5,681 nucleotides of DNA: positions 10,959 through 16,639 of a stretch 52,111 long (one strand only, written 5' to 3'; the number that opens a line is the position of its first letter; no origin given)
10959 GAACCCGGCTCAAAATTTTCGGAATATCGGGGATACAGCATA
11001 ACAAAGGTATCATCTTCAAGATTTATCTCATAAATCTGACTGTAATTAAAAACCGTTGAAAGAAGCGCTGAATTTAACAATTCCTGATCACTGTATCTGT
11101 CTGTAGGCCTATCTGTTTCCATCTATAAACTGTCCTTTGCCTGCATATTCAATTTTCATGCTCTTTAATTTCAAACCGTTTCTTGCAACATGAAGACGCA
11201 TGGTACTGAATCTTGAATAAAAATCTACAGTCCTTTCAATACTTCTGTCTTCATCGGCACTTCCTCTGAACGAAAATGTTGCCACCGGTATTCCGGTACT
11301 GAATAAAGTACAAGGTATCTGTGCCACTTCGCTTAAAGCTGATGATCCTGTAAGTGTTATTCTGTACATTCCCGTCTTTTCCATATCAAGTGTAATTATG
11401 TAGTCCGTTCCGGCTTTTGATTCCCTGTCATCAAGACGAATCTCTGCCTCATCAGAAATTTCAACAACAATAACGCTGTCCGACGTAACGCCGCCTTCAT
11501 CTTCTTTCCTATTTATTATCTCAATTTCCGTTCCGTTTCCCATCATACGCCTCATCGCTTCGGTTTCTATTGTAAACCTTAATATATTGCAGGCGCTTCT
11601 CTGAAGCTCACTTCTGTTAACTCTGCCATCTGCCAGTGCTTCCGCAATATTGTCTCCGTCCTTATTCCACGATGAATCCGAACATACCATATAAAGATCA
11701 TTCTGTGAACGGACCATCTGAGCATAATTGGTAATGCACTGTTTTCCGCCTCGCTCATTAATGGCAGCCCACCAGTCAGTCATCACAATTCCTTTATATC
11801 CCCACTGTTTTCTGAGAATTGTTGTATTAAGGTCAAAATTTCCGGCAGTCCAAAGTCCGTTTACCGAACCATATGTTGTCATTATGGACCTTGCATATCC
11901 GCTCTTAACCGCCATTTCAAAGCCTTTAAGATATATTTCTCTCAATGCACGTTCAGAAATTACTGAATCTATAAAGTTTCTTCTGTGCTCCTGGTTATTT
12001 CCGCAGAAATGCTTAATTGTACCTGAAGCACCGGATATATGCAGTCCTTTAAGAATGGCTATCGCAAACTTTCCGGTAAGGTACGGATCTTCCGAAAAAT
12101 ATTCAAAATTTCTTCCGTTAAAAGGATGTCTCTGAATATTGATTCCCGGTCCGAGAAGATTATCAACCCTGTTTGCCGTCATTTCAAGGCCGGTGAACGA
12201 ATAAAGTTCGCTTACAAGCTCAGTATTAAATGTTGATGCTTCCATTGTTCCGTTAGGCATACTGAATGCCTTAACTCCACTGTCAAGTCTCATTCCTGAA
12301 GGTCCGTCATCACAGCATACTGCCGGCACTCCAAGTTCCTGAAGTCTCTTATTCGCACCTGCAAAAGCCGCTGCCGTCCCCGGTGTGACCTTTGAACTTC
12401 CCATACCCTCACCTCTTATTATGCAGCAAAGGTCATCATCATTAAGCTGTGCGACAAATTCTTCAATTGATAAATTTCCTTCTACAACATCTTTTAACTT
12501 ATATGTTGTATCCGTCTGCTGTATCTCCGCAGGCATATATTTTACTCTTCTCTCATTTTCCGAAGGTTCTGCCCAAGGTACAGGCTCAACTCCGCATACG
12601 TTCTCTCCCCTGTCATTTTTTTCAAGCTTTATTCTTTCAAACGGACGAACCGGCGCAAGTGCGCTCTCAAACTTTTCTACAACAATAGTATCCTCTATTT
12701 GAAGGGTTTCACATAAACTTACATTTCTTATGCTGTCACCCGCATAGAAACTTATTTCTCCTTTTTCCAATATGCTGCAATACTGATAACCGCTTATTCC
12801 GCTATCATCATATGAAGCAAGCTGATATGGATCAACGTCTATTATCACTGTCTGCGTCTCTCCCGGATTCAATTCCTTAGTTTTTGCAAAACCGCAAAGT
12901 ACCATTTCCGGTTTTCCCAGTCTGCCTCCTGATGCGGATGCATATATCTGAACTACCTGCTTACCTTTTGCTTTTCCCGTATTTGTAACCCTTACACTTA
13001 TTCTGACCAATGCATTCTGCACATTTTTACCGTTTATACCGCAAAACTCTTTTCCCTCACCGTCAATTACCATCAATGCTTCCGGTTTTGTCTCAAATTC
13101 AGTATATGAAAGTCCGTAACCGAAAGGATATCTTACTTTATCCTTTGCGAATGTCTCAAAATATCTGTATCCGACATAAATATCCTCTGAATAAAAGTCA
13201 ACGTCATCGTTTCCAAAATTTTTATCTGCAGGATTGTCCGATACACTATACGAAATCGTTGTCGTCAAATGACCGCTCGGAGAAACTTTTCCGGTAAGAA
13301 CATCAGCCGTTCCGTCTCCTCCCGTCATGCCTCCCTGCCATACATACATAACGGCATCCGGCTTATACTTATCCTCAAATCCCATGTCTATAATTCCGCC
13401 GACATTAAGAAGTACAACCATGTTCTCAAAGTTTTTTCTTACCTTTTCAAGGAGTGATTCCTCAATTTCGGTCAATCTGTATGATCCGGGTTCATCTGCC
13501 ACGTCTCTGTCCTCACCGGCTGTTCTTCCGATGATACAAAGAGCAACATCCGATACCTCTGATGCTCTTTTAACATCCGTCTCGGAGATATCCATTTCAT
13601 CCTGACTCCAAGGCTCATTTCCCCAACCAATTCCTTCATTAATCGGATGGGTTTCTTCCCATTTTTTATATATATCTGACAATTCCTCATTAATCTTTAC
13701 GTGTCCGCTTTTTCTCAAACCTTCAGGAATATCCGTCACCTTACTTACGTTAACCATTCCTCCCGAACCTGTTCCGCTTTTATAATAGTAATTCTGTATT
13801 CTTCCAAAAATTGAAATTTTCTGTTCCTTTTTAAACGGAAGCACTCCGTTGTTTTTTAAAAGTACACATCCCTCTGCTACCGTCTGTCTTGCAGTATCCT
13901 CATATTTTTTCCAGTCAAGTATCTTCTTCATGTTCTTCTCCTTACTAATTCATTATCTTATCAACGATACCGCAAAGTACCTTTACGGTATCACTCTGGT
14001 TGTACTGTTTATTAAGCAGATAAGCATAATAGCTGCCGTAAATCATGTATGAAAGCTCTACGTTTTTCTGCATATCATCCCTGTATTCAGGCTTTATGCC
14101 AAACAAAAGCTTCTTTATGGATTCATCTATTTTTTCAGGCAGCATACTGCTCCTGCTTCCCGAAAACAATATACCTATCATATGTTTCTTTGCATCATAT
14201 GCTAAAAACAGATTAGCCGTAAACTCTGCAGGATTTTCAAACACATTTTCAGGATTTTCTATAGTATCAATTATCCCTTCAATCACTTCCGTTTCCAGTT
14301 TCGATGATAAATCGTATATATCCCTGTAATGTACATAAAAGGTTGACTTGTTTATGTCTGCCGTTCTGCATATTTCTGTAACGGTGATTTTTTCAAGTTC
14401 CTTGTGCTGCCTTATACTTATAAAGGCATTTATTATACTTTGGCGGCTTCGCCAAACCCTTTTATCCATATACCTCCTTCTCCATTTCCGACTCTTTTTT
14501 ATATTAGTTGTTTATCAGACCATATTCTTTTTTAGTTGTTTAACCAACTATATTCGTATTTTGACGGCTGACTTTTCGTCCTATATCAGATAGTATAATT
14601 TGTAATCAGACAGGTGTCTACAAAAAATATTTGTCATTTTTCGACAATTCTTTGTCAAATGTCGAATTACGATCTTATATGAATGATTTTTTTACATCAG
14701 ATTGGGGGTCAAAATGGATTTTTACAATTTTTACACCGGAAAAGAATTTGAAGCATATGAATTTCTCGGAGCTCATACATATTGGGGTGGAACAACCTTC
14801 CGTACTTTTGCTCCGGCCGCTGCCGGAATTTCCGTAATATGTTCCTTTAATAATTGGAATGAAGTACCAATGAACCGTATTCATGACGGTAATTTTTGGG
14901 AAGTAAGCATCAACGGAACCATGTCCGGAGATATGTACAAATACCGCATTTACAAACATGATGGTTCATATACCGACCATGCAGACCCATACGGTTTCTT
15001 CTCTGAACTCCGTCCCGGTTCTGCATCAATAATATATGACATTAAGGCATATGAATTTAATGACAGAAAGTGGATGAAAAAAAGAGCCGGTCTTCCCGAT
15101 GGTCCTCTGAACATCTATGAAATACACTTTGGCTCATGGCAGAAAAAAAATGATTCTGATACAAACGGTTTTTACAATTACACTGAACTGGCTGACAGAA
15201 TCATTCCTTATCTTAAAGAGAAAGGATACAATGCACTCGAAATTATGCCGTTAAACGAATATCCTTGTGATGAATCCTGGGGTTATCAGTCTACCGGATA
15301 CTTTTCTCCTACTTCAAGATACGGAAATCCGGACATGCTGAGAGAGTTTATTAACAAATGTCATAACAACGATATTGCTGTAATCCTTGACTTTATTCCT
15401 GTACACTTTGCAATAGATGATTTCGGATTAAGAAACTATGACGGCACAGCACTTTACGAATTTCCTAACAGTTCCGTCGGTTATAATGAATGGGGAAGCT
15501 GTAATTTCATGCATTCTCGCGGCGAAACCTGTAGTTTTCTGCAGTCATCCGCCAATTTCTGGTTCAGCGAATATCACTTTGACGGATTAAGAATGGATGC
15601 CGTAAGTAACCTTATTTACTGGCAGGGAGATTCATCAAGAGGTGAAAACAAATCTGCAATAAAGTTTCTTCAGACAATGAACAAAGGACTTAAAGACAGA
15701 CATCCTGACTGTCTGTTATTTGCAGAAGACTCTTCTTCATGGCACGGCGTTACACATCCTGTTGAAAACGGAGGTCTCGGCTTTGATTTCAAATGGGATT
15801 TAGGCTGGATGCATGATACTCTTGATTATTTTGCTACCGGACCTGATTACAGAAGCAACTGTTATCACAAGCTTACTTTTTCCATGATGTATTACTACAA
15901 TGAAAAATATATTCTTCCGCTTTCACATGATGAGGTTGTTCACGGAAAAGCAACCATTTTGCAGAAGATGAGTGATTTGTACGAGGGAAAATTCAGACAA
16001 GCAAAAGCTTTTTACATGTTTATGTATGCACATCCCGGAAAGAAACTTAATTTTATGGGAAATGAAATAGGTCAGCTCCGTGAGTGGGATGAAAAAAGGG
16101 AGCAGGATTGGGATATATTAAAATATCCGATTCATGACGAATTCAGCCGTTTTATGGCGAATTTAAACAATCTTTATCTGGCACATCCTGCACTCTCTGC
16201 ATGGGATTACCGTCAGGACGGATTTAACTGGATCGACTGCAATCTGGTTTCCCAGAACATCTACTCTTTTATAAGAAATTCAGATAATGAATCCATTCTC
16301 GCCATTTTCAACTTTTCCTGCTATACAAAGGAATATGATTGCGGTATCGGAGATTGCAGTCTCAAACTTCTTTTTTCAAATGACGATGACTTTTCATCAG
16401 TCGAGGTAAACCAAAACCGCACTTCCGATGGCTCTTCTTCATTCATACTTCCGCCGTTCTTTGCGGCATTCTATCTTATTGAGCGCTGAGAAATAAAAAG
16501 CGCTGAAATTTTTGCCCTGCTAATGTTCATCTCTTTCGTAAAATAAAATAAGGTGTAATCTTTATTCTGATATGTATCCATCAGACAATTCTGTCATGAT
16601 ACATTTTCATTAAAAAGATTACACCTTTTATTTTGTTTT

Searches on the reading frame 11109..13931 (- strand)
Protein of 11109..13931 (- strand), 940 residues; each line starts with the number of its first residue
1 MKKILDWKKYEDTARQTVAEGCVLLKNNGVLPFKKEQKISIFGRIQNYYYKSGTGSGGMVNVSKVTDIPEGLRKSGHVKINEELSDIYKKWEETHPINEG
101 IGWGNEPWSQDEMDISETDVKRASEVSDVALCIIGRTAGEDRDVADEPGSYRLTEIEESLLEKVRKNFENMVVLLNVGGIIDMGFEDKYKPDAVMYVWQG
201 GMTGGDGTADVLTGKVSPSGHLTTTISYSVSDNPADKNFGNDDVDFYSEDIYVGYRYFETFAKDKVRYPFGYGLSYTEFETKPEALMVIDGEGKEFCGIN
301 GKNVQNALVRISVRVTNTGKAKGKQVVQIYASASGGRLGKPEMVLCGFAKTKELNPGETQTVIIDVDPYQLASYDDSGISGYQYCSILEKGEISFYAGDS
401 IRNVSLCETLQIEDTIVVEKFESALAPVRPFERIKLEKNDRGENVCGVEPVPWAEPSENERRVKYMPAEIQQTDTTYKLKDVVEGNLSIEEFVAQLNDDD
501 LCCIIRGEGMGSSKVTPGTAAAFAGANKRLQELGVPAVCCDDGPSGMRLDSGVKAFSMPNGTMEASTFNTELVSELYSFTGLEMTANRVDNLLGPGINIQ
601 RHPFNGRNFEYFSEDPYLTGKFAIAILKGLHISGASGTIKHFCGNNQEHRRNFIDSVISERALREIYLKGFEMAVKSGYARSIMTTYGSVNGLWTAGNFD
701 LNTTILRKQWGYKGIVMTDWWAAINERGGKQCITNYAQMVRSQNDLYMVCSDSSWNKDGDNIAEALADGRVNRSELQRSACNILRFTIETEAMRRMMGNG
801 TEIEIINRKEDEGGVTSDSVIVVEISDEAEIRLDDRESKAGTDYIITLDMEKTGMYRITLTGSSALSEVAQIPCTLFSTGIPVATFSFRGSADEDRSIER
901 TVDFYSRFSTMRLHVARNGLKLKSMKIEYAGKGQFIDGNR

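Call 70: search_protein_families(library=ncbifam, proteins=[window:11109-13931:-], max_evalue=0.00001)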
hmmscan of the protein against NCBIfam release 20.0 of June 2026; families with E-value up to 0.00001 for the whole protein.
window:11109-13931:- (940 aa): 7 families
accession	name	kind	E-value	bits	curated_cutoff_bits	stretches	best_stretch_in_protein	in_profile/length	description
NF041610.1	alph_arabinopyran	equivalog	3.3e-103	346.3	1300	2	529-791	22-279/738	exo-alpha-(1->6)-L-arabinopyranosidase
NF052330.1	BetGlucosiCelf0468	equivalog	2.5e-69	234.4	1300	2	528-869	24-350/817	beta-d-glucosidase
NF052329.1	XyloArabinsidase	equivalog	2.2e-58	198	1050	2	529-722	82-276/750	beta-xylosidase/alpha-l-arabinosidase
NF041776.1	xylosidase_Xyl3A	equivalog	5.5e-51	173.5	1250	2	153-377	621-817/846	xylan 1,4-beta-xylosidase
NF011678.0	PRK15098.1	equivalog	4.3e-49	167.6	666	2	12-376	385-735/765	beta-glucosidase BglX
NF041579.1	betaxyl_Flavo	equivalog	3.5e-44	151.1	1350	2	122-402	453-704/716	beta-xylosidase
NF052331.1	Bet13-16Glucosase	equivalog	7.3e-44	150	1330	2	499-789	39-332/750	exo-beta-d-1,3/1,6-glucosidase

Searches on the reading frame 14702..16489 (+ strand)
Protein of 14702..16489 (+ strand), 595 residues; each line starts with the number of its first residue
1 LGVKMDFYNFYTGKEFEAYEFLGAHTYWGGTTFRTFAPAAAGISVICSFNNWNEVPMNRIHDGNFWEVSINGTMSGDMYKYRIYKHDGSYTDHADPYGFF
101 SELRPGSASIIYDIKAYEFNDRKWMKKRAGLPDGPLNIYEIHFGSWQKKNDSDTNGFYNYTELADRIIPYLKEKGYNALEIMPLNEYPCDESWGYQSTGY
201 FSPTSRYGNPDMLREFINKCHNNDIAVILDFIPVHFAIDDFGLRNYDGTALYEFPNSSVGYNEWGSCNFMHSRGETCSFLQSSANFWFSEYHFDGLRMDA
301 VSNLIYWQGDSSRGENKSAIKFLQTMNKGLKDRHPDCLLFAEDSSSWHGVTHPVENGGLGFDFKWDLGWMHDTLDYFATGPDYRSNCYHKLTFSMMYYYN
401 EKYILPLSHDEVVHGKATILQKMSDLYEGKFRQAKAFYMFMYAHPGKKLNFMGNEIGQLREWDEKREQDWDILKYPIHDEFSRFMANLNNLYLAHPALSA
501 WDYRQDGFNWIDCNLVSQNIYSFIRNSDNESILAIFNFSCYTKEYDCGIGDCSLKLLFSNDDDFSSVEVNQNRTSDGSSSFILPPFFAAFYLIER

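Call 70: search_protein_families(library=ncbifam, proteins=[window:14702-16489:+], max_evalue=0.00001)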
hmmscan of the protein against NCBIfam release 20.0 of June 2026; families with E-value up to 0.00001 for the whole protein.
window:14702-16489:+ (595 aa): 14 families
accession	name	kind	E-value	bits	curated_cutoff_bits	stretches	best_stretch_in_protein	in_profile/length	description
NF008967.0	PRK12313.1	equivalog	1.9e-193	644.3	577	1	3-566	8-590/633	1,4-alpha-glucan branching protein GlgB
NF003811.1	PRK05402.1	equivalog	1.7e-190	634.6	741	1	5-551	1-565/619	1,4-alpha-glucan branching protein GlgB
TIGR01515.1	branching_enzym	equivalog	4.9e-167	557.2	463.95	1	6-551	1-554/607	1,4-alpha-glucan branching enzyme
NF009221.0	PRK12568.1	equivalog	2.6e-132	442.4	1270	1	30-549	154-687/745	1,4-alpha-glucan branching enzyme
NF011294.0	PRK14706.1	equivalog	2.7e-128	429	1284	1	29-564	41-586/642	1,4-alpha-glucan branching enzyme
NF011293.0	PRK14705.1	equivalog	4.7e-124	415.3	2376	1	29-549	638-1166/1224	1,4-alpha-glucan branching enzyme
TIGR02402.1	trehalose_TreZ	equivalog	1.3e-42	145.9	538.8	1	32-381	2-319/545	malto-oligosyltrehalose trehalohydrolase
TIGR02100.1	glgX_debranch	equivalog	4.3e-17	61.4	640.9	1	136-304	156-346/688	glycogen debranching protein GlgX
TIGR02104.1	pulA_typeI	equivalog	7.4e-17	60.6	504.5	1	22-300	12-320/605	type I pullulanase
TIGR02456.1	treS_nterm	equivalog_domain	1.4e-14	53.6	678.35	1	138-237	8-102/539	maltose alpha-D-glucosyltransferase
NF041321.1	Alpha-amyl_MalA_Halo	equivalog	2.6e-10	39.3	875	0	137-303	261-414/666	alpha-amylase MalA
NF002983.0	PRK03705.1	equivalog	2.2e-08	32.7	901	1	138-302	153-339/658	glycogen debranching protein GlgX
TIGR02403.1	trehalose_treC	equivalog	2.2e-07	30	799.05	0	138-238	7-102/544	alpha,alpha-phosphotrehalase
NF041090.1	Cyc-maltodext_AglB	equivalog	1.6e-06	27.2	540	0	153-237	55-138/470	cyclomaltodextrinase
